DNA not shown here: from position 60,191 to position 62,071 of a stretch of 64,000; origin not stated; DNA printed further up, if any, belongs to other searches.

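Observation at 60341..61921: Fourth paralog (TIG head): 16 module copies in 64 kb imply an expanded surface-protein family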

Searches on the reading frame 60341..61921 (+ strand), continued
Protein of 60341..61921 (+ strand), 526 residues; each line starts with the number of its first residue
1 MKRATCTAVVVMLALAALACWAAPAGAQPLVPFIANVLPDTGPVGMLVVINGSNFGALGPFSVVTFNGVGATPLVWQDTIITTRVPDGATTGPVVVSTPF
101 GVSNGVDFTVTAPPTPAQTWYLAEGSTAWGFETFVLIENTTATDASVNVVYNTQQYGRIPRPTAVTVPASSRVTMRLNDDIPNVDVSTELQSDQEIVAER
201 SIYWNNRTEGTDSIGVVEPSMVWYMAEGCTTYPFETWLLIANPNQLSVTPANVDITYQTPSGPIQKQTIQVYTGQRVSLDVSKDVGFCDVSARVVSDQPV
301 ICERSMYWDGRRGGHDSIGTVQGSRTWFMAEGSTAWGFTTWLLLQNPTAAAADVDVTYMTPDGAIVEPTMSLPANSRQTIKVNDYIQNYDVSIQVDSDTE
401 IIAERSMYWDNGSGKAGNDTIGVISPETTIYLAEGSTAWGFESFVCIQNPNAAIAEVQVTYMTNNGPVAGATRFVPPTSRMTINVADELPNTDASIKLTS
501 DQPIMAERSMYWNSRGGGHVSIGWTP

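Call 42: find_related_loci(query=A2, collection=genome_contigs, flank=6000)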
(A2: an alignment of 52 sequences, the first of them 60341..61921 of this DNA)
Query A2 (526 aa) in genome_contigs; peptide patterns used: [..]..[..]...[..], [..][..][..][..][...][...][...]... (x = any residue, [..] = any of these).
562 stretches matched a pattern (row limit reached: there are more); 535 encode a relative of the query (tblastn E <= 1e-3); the best 80 are kept; 79 distinct loci.
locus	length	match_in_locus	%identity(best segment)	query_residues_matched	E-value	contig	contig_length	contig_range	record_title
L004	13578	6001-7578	97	1-526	0e+0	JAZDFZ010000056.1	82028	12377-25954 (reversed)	MAG: Actinomycetota bacterium isolate MEGAHIT-group-0.229 k141_17630625, whole genome shotgun sequence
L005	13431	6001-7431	66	48-526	0e+0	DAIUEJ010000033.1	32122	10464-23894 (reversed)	MAG TPA_asm: Candidatus Anoxymicrobiaceae bacterium isolate CTOTU25329 NODE_148_length_32122_cov_20.896654, whole genome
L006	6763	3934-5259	47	69-525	9e-131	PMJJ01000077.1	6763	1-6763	MAG: Actinomycetota bacterium isolate fen_680 73.20120600_E2D.85_contig_660061, whole genome shotgun sequence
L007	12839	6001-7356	51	115-525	7e-129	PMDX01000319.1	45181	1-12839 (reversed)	MAG: Actinomycetota bacterium isolate fen_727 73.20120700_E2X.152_contig_135657, whole genome shotgun sequence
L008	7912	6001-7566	58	8-526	0e+0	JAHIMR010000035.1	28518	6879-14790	MAG: Actinomycetota bacterium isolate KR13_N2.mb.8 KR13_N2.mb.8_k141_98064, whole genome shotgun sequence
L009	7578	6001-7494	61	28-526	0e+0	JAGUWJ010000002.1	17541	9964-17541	MAG: Actinomycetota bacterium isolate DeMMO5_5 c_000000028476, whole genome shotgun sequence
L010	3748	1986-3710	44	31-523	7e-117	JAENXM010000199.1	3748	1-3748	MAG: Actinomycetota bacterium isolate 14_8_m_bin1 k141_526241_length_3748_cov_15.4957, whole genome shotgun sequence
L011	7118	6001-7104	54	1-525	8e-113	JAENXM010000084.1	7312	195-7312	MAG: Actinomycetota bacterium isolate 14_8_m_bin1 k141_1304849_length_7312_cov_22.6719, whole genome shotgun sequence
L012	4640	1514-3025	41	32-525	9e-109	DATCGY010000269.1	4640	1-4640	MAG TPA_asm: Candidatus Anoxymicrobiaceae bacterium isolate SMAG_U7819 k141_251272, whole genome shotgun sequence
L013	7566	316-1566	45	114-525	6e-107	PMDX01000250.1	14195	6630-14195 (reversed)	MAG: Actinomycetota bacterium isolate fen_727 73.20120700_E2X.152_contig_1302548, whole genome shotgun sequence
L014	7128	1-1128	49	110-525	9e-107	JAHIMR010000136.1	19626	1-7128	MAG: Actinomycetota bacterium isolate KR13_N2.mb.8 KR13_N2.mb.8_k141_420325, whole genome shotgun sequence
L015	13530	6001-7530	41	32-525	2e-106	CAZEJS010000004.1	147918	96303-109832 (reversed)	MAG TPA_asm: uncultured Acidimicrobiales bacterium isolate binchicken_co87_100 genome assembly, contig: NODE_103_length_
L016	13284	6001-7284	39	94-525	7e-106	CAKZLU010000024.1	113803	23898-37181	MAG TPA_asm: uncultured actinobacterium isolate SRR5214706_bin.116_CONCOCT_v1.1_MAG genome assembly, contig: ERZ1744544.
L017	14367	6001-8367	41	21-525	2e-105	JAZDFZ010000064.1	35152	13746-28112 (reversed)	MAG: Actinomycetota bacterium isolate MEGAHIT-group-0.229 k141_11354571, whole genome shotgun sequence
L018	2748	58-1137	48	110-525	1e-109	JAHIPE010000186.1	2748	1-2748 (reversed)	MAG: Actinomycetota bacterium isolate KR13_S3.mb.41 KR13_S3.mb.41_k141_282838, whole genome shotgun sequence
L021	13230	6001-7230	43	111-523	5e-104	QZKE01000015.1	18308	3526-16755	MAG: Actinobacteria bacterium isolate SURF_21 Ga0104751_1004449, whole genome shotgun sequence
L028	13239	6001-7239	42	111-523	1e-101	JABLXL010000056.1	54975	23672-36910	MAG: Actinomycetota bacterium isolate Ch49 contig56, whole genome shotgun sequence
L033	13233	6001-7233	43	114-523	5e-100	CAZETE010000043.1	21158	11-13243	MAG TPA_asm: uncultured Actinomycetota bacterium isolate binchicken_co74_111 genome assembly, contig: NODE_4649_length_2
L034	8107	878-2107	42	113-525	8e-100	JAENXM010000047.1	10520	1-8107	MAG: Actinomycetota bacterium isolate 14_8_m_bin1 k141_1338327_length_10520_cov_17.0000, whole genome shotgun sequence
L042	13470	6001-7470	41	34-526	5e-98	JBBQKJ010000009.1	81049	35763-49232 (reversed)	MAG: Candidatus Geothermincolia bacterium isolate Co_metawrap_610 Cmw_610_k141_21372512_length_81049_cov_14.9993, whole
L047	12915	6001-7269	41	114-525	9e-96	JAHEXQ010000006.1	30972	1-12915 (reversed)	MAG: Actinomycetes bacterium isolate nzgw108 NODE_1936_length_30973_cov_3.164463, whole genome shotgun sequence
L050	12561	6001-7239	41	114-523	1e-94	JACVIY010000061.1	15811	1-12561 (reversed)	MAG: Candidatus Geothermincola secundus isolate QZM4_2.bin.157 contig061, whole genome shotgun sequence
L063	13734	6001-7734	40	32-525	2e-92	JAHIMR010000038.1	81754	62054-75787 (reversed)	MAG: Actinomycetota bacterium isolate KR13_N2.mb.8 KR13_N2.mb.8_k141_107495, whole genome shotgun sequence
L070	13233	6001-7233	38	114-525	2e-91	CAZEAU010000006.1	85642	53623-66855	MAG TPA_asm: uncultured Actinomycetota bacterium isolate binchicken_co39_260 genome assembly, contig: NODE_529_length_85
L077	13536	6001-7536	40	108-523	3e-89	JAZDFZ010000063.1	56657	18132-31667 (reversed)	MAG: Actinomycetota bacterium isolate MEGAHIT-group-0.229 k141_7072761, whole genome shotgun sequence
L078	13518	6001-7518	39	29-525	1e-93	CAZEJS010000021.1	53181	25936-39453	MAG TPA_asm: uncultured Acidimicrobiales bacterium isolate binchicken_co87_100 genome assembly, contig: NODE_833_length_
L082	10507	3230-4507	37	108-523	3e-87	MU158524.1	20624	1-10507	MAG: Candidatus Solincola quzhuomuensis isolate QZM4_1.bin.364 genomic scaffold NODE_6854_length_20624_cov_1.880958, who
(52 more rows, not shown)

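Call 68: list_cluster_members(proteins=[P0106, P0119, P0090, P0067, P0057, P0121, P0125])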
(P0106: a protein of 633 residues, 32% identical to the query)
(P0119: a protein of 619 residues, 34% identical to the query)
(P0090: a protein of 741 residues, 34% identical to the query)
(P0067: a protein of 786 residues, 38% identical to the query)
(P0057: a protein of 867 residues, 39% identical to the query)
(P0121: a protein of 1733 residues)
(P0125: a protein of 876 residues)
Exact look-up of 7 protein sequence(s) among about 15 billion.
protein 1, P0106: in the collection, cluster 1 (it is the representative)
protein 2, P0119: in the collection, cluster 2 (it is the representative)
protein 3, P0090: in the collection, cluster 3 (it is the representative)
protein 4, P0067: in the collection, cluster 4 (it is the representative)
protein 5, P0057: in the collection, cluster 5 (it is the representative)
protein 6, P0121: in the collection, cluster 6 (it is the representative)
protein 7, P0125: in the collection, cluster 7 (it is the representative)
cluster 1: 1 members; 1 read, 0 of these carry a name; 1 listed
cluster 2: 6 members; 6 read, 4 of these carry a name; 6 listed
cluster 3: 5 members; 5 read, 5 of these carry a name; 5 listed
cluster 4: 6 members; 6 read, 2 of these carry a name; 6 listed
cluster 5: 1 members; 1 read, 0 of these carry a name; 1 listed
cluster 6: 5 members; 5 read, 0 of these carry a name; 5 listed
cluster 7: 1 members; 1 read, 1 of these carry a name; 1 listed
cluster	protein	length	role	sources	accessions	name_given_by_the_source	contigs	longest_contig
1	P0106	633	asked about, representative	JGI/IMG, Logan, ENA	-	-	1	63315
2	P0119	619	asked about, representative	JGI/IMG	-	N-acetylmuramoyl-L-alanine amidase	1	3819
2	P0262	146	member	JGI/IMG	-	hypothetical protein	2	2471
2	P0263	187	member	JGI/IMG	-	hypothetical protein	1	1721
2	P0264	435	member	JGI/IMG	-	hypothetical protein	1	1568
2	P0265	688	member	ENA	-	-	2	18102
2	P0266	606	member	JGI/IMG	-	-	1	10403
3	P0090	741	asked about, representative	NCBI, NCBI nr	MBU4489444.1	MAG: CapA family protein, partial [Actinobacteria bacterium] | CapA family protein [Actinomycetota bacterium]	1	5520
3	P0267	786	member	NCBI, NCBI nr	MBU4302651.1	MAG: CapA family protein [Actinobacteria bacterium] | CapA family protein [Actinomycetota bacterium]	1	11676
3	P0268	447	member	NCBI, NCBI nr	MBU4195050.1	MAG: CapA family protein, partial [Actinobacteria bacterium] | CapA family protein [Actinomycetota bacterium]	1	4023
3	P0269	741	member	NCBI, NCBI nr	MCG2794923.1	MAG: CapA family protein, partial [Actinomycetia bacterium] | CapA family protein [Actinomycetes bacterium]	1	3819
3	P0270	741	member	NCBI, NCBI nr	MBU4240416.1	MAG: CapA family protein, partial [Actinobacteria bacterium] | CapA family protein [Actinomycetota bacterium]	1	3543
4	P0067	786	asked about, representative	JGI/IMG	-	hypothetical protein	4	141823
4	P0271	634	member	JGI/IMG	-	hypothetical protein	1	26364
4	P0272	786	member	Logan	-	-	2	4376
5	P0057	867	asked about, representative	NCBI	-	-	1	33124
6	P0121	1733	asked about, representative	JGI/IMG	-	-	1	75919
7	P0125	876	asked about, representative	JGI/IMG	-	hypothetical protein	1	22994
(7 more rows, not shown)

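Call 70: search_protein_families(library=pfam, proteins=[L050:7614-10874:+, L042:9189-11924:+, L047:416-1840:+, L034:5896-8106:-, L082:2-1441:+, L028:11628-13238:-, L070:2010-2669:+, L078:7532-9010:-, L077:9739-11049:+, L021:8223-9878:+], max_evalue=0.0001)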
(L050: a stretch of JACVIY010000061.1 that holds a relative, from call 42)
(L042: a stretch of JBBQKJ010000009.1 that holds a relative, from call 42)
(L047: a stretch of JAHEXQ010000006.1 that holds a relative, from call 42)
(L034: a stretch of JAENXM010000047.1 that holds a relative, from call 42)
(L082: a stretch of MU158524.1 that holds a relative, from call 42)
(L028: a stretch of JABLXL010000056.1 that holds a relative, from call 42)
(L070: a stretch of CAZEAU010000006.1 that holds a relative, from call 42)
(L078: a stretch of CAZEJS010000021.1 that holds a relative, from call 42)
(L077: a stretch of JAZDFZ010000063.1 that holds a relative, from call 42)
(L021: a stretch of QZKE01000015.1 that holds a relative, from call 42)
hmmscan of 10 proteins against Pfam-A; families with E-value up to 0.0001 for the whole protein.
L050:7614-10874:+ (1087 aa): 1 family
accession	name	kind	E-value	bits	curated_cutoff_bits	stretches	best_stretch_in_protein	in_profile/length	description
PF09280.16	XPC-binding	-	1.1e-08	35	26.4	0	350-382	18-53/57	XPC-binding domain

L042:9189-11924:+ (912 aa): 9 families
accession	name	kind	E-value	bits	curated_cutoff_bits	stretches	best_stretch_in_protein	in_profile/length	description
PF08448.16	PAS_4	-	1.5e-47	160.8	23.1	3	319-428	1-109/110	PAS fold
PF08447.18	PAS_3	-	1.1e-46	157.5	25.6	2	586-664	3-80/89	PAS fold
PF00989.32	PAS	-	1.2e-46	157.8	22.6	4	313-424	1-113/113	PAS fold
PF13426.13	PAS_9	-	5.3e-44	149.1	27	4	447-549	3-103/103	PAS domain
PF13188.13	PAS_8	-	4.5e-21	74.4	21.8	1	313-369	1-56/65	PAS domain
PF00072.30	Response_reg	-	9e-20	71.4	30.2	1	17-117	2-101/111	Response regulator receiver domain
PF02518.31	HATPase_c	-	8.4e-19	68.5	26.4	1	808-910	2-108/111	Histidine kinase-, DNA gyrase B-, and HSP90-like ATPase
PF14598.12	PAS_11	-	2e-08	34.6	25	0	333-410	12-88/109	PAS domain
PF00512.31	HisKA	-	2.4e-07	31.1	26.9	1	697-762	6-63/66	His Kinase A (phospho-acceptor) domain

L047:416-1840:+ (475 aa): 3 families
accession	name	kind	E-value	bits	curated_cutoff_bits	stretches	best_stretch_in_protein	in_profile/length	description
PF00006.31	ATP-synt_ab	-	1.3e-78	263.9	29.5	1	141-358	1-213/213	ATP synthase alpha/beta family, nucleotide-binding domain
PF22919.1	ATP-synt_VA_C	-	5.5e-30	103.8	24.7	1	364-462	2-101/101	C-terminal domain of V and A type ATP synthase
PF02874.29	ATP-synt_ab_N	-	1.1e-13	51.9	20.9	1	20-84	3-69/69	ATP synthase alpha/beta family, beta-barrel domain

L034:5896-8106:- (737 aa): 9 families
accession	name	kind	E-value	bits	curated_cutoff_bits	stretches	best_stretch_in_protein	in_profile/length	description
PF14691.11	Fer4_20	-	9.8e-26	90.2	25.8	1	315-404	14-104/113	Dihydroprymidine dehydrogenase domain II, 4Fe-4S cluster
PF07992.20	Pyr_redox_2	-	4.7e-24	85.8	26.1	1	425-711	2-291/291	Pyridine nucleotide-disulphide oxidoreductase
PF01593.30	Amino_oxidase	-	1.8e-17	64.2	19.8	1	10-279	198-443/443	Flavin containing amine oxidoreductase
PF00070.33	Pyr_redox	-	4.5e-13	49.9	22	0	556-628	1-78/82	Pyridine nucleotide-disulphide oxidoreductase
PF01266.30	DAO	-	8.4e-09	35.8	27.9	1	425-459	1-35/353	FAD dependent oxidoreductase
PF13450.12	NAD_binding_8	-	1.4e-06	28.9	21.9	1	428-460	1-33/68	NAD(P)-binding Rossmann-like domain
PF03486.20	HI0933_like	-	2.3e-06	27.7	50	0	425-459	2-36/244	HI0933-like protein Rossmann domain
PF00890.30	FAD_binding_2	-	3.2e-06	27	20.4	0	426-460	2-36/414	FAD binding domain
PF01946.23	Thi4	-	7.8e-05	22.4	26.2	0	424-460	18-55/235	Thi4 family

L082:2-1441:+ (480 aa): 1 family
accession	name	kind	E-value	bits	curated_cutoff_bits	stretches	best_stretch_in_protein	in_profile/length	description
PF00275.25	EPSP_synthase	-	1.3e-112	377.1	22.8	1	67-464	3-417/417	EPSP synthase (3-phosphoshikimate 1-carboxyvinyltransferase)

L028:11628-13238:- (537 aa): 0 families

L070:2010-2669:+ (220 aa): 1 family
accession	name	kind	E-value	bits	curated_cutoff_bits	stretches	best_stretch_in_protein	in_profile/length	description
PF01813.22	ATP-synt_D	-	3.8e-55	187.2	25.7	1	10-204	1-196/196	ATP synthase subunit D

L078:7532-9010:- (493 aa): 2 families
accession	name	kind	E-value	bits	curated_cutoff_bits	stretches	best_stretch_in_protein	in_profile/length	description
PF07690.21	MFS_1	-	2.4e-24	86.4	33.4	2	73-423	4-346/347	Major Facilitator Superfamily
PF05977.19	MFS_3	-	1.5e-11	43.9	27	1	63-475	8-403/524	Transmembrane secretion effector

L077:9739-11049:+ (437 aa): 2 families
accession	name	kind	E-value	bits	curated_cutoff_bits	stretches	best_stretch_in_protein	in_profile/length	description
PF22691.2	Thiolase_C_1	-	2.8e-37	128.1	28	1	306-435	17-142/144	Thiolase C-terminal domain-like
PF00108.29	Thiolase_N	-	7.6e-11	42.3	26.4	1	50-230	1-191/260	Thiolase, N-terminal domain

L021:8223-9878:+ (552 aa): 5 families
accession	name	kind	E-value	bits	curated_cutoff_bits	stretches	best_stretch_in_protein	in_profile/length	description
PF13614.12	AAA_31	-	3.5e-11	43.8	27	1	358-507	13-168/177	AAA domain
PF02706.20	Wzz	-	3.6e-09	37.3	25.5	1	2-88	4-87/91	Chain length determinant protein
PF10609.15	ParA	-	5.2e-09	36.3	27.1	1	349-516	6-173/246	NUBPL iron-transfer P-loop NTPase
PF01656.29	CbiA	-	1e-08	35.6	25.4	1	351-521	3-86/125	CobQ/CobB/MinD/ParA nucleotide binding domain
PF09140.17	MipZ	-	3.5e-05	23.7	20.7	0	355-465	9-109/262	ATPase MipZ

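Call 72: search_protein_families(library=pfam, proteins=[L050:4411-7248:+, L033:4450-7239:+, L082:1616-4480:+, L063:1552-7743:+], max_evalue=0.01)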
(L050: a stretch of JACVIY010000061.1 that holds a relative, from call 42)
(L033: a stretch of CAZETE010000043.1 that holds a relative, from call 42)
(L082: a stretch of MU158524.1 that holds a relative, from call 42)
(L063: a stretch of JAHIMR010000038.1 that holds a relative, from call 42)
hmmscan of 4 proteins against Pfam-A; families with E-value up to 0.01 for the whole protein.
L050:4411-7248:+ (946 aa): 2 families
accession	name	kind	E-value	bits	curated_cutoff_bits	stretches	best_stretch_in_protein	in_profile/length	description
PF00082.27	Peptidase_S8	-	1.2e-51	176.1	21.8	1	176-423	4-288/288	Subtilase family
PF18986.5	DUF5719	-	1.4e-14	54.4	26.2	1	622-716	34-128/319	Family of unknown function (DUF5719)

L033:4450-7239:+ (930 aa): 3 families
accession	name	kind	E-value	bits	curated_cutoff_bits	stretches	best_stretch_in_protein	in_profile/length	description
PF00082.27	Peptidase_S8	-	5e-50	170.9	21.8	1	160-408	3-288/288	Subtilase family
PF18986.5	DUF5719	-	4e-10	39.8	26.2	1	529-704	58-237/319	Family of unknown function (DUF5719)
PF22148.1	Fervidolysin_NPro-like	-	1.8e-05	25.5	21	1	33-122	4-81/81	Fervidolysin N-terminal prodomain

L082:1616-4480:+ (955 aa): 3 families
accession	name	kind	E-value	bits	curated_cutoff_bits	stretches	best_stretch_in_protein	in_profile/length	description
PF00082.27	Peptidase_S8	-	2.3e-53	181.8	21.8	1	193-436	3-288/288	Subtilase family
PF18986.5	DUF5719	-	6e-23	81.9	26.2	3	650-828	51-238/319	Family of unknown function (DUF5719)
PF17957.7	Big_7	-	1.6e-05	25.9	24.1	1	447-521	1-70/70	Bacterial Ig domain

L063:1552-7743:+ (2064 aa): 4 families
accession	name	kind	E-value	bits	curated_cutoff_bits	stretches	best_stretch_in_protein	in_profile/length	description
PF17957.7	Big_7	-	1.2e-17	64.7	24.1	1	1569-1636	1-70/70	Bacterial Ig domain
PF01833.30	TIG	-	3.9e-14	52.9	20.9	2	1405-1479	5-83/84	IPT/TIG domain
PF18986.5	DUF5719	-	4.7e-14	52.7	26.2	1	1834-2048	18-242/319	Family of unknown function (DUF5719)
PF23185.1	CFAP43_N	-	2.5e-05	24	27.1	1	556-628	173-248/300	CFAP43 N-terminal domain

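Call 74: search_protein_families(library=ncbifam, proteins=[L050:7614-10874:+, L050:10912-12561:+], max_evalue=0.01)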
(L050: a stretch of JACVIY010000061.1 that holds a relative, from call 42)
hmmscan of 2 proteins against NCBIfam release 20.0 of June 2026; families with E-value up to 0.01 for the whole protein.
L050:7614-10874:+ (1087 aa): 0 families

L050:10912-12561:+ (550 aa): 0 families
